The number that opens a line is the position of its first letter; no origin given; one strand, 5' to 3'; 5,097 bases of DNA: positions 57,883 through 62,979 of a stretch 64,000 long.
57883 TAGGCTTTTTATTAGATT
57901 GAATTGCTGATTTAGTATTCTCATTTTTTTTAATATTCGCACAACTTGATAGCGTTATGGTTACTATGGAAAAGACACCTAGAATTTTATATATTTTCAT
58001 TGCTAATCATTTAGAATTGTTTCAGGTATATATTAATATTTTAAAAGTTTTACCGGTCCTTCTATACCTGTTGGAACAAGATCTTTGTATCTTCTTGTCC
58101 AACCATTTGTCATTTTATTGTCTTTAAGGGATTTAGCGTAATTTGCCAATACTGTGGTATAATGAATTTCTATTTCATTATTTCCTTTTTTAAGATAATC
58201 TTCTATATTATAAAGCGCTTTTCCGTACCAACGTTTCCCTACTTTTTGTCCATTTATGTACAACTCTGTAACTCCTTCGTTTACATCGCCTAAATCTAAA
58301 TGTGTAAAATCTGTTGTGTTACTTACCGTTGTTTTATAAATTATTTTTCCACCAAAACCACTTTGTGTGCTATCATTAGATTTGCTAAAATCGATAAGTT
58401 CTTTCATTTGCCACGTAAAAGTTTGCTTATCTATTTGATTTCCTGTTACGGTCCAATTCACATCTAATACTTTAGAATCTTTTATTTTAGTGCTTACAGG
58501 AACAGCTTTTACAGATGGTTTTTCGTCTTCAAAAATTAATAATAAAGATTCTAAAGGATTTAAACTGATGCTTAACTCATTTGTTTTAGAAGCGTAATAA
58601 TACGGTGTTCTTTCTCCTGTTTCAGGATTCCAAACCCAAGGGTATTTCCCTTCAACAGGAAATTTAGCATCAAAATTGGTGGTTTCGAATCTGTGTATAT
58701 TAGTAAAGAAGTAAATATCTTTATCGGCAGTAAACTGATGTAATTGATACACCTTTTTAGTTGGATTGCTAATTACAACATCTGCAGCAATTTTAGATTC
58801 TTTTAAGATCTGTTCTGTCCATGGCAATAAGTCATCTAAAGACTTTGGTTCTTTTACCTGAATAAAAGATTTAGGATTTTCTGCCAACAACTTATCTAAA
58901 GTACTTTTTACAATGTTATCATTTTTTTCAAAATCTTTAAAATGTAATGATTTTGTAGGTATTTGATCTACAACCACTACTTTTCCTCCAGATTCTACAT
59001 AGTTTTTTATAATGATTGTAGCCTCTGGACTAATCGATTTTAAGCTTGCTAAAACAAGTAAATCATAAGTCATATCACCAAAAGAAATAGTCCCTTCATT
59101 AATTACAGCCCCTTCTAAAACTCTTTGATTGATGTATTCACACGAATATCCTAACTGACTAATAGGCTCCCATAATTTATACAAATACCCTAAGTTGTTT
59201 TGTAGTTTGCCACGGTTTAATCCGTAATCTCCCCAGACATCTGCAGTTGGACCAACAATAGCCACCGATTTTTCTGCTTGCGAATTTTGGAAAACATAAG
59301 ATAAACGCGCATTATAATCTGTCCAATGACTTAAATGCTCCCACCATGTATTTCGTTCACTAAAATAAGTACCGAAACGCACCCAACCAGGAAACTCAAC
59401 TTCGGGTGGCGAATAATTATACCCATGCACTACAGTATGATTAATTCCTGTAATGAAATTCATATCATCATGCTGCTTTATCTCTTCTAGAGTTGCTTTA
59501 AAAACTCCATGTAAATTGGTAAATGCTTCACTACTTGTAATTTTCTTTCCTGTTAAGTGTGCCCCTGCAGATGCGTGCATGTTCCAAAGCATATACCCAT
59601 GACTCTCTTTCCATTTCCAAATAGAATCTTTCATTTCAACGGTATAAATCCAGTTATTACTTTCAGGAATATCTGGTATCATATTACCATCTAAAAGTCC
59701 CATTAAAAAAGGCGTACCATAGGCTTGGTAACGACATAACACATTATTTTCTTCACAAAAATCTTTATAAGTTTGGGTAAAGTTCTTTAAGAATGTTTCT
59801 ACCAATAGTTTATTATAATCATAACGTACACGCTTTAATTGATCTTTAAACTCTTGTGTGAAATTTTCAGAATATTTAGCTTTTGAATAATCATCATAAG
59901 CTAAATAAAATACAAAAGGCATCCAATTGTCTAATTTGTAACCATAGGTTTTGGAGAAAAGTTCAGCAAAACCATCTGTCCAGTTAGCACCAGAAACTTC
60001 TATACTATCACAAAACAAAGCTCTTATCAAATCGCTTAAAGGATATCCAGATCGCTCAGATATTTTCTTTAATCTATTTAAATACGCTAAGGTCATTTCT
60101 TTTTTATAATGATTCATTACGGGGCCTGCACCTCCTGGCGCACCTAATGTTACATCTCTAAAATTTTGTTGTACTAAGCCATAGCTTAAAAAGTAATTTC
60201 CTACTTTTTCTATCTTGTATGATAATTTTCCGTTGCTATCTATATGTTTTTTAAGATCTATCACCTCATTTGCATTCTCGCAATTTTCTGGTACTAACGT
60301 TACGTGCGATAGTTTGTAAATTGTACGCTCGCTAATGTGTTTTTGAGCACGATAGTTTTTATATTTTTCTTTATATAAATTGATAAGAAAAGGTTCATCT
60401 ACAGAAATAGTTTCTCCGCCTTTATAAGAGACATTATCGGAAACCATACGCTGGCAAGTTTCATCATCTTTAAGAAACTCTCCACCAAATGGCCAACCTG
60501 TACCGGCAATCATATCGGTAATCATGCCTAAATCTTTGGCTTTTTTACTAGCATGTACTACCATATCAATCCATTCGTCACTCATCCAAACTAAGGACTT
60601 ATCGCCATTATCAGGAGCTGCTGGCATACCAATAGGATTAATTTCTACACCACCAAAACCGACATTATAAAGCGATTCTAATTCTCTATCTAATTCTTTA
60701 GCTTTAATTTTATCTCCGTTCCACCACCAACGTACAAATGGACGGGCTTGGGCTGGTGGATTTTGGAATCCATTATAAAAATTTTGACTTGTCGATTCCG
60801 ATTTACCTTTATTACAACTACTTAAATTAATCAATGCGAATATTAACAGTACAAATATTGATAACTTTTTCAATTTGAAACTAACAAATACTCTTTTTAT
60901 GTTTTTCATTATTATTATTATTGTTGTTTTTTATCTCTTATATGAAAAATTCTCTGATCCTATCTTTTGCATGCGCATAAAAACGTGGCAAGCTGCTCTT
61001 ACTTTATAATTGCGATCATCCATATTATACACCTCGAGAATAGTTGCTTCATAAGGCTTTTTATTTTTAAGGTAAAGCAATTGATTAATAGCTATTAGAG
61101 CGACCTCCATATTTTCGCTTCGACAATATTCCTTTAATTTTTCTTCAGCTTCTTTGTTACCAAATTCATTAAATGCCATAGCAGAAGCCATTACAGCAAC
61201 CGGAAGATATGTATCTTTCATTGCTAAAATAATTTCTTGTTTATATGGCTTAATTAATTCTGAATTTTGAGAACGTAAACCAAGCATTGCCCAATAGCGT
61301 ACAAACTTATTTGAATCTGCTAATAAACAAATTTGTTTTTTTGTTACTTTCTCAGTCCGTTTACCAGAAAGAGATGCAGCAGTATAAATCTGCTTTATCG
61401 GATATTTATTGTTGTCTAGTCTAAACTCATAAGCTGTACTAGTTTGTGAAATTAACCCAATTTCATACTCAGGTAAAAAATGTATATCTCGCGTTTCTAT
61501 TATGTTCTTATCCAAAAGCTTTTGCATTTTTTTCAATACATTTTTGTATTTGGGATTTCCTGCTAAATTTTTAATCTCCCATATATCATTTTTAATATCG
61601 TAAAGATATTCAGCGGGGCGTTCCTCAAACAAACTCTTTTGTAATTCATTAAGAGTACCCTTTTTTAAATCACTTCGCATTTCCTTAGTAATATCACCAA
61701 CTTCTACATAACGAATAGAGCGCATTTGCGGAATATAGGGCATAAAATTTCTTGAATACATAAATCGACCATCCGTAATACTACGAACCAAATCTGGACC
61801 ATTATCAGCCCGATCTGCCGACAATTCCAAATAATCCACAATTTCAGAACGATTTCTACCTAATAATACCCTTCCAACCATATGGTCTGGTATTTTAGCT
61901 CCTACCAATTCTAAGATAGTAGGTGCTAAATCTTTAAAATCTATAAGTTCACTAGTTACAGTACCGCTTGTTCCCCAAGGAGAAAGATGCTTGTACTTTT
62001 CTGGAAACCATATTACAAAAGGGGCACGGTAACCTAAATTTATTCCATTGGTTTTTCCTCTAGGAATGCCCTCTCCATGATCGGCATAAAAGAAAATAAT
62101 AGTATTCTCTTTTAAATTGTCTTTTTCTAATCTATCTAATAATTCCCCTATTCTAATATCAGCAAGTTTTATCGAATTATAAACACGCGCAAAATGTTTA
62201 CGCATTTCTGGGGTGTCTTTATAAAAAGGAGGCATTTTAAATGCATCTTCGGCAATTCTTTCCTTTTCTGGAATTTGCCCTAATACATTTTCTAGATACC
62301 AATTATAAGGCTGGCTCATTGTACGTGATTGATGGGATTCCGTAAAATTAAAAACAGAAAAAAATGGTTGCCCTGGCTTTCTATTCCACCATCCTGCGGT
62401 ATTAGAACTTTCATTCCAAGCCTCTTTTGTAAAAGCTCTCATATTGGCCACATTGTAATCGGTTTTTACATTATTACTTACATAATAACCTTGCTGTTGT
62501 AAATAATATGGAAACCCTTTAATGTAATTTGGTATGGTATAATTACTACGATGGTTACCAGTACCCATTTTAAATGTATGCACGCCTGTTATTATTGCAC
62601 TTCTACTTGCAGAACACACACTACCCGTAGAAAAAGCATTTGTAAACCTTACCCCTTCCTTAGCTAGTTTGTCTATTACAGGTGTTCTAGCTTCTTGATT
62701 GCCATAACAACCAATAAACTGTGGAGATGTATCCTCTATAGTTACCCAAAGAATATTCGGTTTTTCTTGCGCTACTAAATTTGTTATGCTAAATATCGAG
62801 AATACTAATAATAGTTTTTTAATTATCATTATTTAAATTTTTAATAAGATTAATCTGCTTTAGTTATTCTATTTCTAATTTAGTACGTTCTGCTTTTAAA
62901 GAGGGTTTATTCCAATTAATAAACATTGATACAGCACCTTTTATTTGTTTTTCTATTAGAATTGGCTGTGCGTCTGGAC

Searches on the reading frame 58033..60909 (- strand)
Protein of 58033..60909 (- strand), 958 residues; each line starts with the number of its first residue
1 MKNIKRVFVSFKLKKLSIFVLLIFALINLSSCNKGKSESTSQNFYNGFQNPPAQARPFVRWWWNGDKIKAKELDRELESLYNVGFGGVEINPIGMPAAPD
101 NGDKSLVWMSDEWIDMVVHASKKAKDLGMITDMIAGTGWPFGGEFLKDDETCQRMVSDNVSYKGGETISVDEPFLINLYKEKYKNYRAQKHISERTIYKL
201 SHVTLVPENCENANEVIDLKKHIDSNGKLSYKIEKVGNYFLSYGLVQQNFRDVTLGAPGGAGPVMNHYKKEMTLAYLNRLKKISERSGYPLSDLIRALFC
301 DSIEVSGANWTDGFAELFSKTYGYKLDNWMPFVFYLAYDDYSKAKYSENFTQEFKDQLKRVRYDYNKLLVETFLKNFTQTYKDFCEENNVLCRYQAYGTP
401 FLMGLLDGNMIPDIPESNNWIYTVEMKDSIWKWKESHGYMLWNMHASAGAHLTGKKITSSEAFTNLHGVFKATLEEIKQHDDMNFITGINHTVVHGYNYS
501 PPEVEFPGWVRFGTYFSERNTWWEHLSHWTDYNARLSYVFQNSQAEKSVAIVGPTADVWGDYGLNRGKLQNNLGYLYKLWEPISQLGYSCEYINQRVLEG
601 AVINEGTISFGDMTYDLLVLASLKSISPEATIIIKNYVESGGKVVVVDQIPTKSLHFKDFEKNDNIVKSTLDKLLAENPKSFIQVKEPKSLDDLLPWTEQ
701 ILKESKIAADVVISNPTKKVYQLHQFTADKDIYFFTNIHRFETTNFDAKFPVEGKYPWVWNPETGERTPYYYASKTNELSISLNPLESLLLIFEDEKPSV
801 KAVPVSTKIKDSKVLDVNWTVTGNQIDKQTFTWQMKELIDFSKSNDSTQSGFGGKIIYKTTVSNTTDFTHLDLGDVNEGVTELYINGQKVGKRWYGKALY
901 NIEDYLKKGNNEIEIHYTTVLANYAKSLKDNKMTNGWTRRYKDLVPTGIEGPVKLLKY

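Call 8: search_protein_families(library=pfam, proteins=[window:58033-60909:-], max_evalue=0.00001)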
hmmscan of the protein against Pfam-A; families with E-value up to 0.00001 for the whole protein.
window:58033-60909:- (958 aa): 1 family
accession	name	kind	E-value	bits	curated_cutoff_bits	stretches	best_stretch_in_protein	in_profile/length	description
PF17132.9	Glyco_hydro_106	-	3.1e-70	238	29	2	209-772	213-741/743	alpha-L-rhamnosidase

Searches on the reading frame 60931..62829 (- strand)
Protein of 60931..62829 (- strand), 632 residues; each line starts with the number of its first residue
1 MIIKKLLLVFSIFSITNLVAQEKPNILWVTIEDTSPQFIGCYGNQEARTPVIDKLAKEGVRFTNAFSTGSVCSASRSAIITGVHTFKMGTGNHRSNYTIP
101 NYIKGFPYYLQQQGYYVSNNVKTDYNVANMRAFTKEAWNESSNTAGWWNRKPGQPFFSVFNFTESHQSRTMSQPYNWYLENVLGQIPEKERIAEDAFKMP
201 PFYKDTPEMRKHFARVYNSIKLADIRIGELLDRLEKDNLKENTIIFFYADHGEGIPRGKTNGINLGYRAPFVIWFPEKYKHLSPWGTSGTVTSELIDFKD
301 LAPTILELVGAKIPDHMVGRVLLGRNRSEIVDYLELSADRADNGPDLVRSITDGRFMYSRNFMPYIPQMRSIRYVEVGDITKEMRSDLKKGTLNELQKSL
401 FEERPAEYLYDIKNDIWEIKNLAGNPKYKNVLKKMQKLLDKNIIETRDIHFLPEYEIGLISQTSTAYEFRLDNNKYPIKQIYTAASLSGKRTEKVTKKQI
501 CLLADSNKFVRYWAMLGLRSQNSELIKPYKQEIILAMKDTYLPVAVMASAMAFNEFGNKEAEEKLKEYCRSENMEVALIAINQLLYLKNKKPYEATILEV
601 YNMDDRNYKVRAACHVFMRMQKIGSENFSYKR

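Call 8: search_protein_families(library=pfam, proteins=[window:60931-62829:-], max_evalue=0.00001)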
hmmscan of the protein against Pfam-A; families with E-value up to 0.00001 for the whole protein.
window:60931-62829:- (632 aa): 2 families
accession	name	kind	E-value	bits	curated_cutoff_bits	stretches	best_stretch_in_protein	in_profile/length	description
PF00884.28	Sulfatase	-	2.7e-39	135.7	25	1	24-310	1-300/301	Sulfatase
PF16347.10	SGSH_C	-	3.9e-09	37.3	29.3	0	267-323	16-65/154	N-sulphoglucosamine sulphohydrolase, C-terminal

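Call 11: find_encoding_contigs(protein=window:60931-62829:-, flank=10000, max_places=4)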
Protein window:60931-62829:- (632 aa): no gene with exactly this product is on record in the collection.
